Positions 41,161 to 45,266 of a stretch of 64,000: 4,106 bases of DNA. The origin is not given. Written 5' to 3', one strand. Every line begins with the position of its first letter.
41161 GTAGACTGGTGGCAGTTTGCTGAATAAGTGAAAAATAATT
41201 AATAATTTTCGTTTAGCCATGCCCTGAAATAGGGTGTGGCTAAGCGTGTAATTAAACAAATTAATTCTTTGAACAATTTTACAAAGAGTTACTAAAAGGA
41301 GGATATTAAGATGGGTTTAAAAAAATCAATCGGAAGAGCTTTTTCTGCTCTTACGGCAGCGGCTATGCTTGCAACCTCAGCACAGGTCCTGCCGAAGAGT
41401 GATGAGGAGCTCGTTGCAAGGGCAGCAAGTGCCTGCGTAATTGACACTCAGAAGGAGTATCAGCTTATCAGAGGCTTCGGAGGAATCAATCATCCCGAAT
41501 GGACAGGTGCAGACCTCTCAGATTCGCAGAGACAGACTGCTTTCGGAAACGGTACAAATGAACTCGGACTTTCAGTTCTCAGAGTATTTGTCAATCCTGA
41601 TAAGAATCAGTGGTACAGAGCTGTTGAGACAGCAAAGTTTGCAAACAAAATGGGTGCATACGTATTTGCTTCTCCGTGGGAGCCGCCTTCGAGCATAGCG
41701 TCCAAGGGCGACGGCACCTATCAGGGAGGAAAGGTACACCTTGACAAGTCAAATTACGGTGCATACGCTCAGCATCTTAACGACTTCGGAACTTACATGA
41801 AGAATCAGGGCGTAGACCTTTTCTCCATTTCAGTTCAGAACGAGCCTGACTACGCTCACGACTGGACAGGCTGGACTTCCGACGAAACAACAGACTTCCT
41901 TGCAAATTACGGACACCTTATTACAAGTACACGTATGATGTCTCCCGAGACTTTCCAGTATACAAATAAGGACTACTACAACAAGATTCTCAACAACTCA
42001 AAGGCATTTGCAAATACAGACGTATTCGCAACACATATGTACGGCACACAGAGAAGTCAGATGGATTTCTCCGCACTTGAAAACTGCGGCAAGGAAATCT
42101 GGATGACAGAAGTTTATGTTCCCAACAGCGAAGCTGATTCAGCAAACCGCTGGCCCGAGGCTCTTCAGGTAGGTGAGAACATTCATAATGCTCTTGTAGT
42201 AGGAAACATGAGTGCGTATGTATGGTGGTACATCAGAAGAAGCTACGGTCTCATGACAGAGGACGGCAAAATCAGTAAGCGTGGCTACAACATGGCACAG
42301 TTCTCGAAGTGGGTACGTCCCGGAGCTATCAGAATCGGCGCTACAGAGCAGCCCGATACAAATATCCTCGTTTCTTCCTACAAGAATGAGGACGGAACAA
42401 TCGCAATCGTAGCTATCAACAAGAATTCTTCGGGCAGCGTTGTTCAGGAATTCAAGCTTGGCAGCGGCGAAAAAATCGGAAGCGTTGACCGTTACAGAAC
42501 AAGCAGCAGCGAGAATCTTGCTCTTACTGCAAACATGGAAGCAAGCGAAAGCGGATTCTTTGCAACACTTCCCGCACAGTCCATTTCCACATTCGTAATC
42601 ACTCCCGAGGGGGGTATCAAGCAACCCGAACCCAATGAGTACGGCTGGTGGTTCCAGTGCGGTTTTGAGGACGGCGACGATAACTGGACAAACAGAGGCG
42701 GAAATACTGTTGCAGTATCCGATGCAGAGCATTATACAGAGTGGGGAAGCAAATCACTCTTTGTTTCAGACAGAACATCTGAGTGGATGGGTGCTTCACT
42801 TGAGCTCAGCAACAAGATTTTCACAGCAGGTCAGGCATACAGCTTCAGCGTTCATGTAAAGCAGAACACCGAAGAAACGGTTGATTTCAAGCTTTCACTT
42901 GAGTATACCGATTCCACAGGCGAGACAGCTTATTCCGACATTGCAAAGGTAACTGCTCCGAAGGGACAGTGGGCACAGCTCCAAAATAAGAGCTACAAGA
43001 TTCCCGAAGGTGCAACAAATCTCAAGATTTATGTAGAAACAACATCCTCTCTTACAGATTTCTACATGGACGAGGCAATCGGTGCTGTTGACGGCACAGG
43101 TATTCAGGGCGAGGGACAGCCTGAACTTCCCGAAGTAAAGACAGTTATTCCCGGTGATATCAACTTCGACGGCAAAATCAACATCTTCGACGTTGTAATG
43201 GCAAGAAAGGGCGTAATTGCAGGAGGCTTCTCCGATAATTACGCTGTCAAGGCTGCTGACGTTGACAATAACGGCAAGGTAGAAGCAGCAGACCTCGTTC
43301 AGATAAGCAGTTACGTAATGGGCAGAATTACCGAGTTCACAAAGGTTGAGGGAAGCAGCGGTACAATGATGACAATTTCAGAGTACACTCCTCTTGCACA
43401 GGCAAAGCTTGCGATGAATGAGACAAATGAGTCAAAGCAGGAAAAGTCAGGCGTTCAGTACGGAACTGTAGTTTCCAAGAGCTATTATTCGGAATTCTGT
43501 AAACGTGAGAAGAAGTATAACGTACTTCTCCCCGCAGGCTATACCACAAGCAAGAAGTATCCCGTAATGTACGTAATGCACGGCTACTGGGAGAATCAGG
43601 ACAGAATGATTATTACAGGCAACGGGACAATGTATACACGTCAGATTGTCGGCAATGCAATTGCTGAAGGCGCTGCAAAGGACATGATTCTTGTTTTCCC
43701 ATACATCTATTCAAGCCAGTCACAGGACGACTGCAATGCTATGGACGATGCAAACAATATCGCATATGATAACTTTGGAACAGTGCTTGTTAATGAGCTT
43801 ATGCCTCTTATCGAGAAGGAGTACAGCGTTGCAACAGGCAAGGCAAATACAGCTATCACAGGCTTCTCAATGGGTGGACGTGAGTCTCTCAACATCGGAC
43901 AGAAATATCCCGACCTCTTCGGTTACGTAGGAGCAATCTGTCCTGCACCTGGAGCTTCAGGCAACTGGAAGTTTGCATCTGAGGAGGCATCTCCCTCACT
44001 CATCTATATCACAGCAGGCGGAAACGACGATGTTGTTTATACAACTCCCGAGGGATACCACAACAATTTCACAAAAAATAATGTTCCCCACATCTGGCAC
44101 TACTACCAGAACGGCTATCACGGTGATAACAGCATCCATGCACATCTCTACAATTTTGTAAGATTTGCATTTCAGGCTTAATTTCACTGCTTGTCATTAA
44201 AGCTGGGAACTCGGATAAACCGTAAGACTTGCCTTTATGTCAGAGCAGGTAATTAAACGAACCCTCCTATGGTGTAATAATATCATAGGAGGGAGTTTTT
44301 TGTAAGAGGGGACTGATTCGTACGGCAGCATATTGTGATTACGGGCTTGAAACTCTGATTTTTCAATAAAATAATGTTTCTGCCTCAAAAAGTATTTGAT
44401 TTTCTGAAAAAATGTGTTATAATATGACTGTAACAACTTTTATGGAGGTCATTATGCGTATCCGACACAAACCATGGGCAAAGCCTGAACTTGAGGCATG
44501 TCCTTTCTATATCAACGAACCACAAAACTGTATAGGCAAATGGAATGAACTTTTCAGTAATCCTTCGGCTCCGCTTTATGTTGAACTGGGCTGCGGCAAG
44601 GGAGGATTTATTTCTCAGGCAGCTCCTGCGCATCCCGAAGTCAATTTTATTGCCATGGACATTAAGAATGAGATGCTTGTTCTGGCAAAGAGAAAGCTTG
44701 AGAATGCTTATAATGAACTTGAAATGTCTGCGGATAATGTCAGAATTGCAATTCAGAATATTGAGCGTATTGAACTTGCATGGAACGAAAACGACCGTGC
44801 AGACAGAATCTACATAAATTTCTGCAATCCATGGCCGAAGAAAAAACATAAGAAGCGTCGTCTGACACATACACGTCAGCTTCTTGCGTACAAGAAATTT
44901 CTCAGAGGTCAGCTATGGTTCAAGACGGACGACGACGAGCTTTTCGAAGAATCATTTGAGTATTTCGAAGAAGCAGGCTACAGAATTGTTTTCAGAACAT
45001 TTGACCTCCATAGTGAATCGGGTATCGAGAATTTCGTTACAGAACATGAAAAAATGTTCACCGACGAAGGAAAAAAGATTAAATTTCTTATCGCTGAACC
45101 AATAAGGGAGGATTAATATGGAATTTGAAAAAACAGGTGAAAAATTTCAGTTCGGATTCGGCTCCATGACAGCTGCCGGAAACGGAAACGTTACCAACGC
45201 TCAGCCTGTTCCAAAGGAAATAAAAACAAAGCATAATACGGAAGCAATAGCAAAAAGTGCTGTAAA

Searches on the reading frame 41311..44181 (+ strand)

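Call 38: search_protein_families(library=pfam, proteins=[window:41311-44181:+], max_evalue=0.0001)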
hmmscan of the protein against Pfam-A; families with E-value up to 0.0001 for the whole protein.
window:41311-44181:+ (956 aa): 4 families
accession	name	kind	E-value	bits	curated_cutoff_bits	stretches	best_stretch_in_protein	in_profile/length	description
PF00756.26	Esterase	-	6.7e-21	75.6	22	1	728-879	2-149/251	Putative esterase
PF02018.23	CBM_4_9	-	5.2e-20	72.7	25.9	1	449-578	6-133/136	Carbohydrate binding domain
PF00404.24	Dockerin_1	-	2e-10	41.2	22.9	1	614-669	1-56/57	Dockerin type I domain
PF17189.10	Glyco_hydro_30C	-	3e-09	37.3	22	1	338-428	1-65/65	Glycosyl hydrolase family 30 beta sandwich domain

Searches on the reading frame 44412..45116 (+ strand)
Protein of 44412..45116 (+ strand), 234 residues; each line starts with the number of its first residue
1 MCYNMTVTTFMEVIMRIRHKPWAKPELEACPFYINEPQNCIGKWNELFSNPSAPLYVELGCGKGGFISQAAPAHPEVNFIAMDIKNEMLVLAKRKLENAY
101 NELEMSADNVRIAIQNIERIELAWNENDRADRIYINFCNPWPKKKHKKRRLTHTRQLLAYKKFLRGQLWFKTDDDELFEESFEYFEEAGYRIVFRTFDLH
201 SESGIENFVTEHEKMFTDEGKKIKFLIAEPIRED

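Call 38: search_protein_families(library=pfam, proteins=[window:44412-45116:+], max_evalue=0.0001)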
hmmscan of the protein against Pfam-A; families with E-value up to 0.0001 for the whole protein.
window:44412-45116:+ (234 aa): 4 families
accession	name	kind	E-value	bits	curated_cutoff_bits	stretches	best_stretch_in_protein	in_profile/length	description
PF02390.23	Methyltransf_4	-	1.4e-29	103.2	24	1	53-224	2-171/173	Putative methyltransferase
PF13649.12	Methyltransf_25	-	4.2e-07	31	27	1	58-148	3-83/97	Methyltransferase domain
PF13847.12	Methyltransf_31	-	5.9e-07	29.7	27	1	57-136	8-81/145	Methyltransferase domain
PF08242.18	Methyltransf_12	-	7.1e-06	27.1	30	1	57-102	1-46/98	Methyltransferase domain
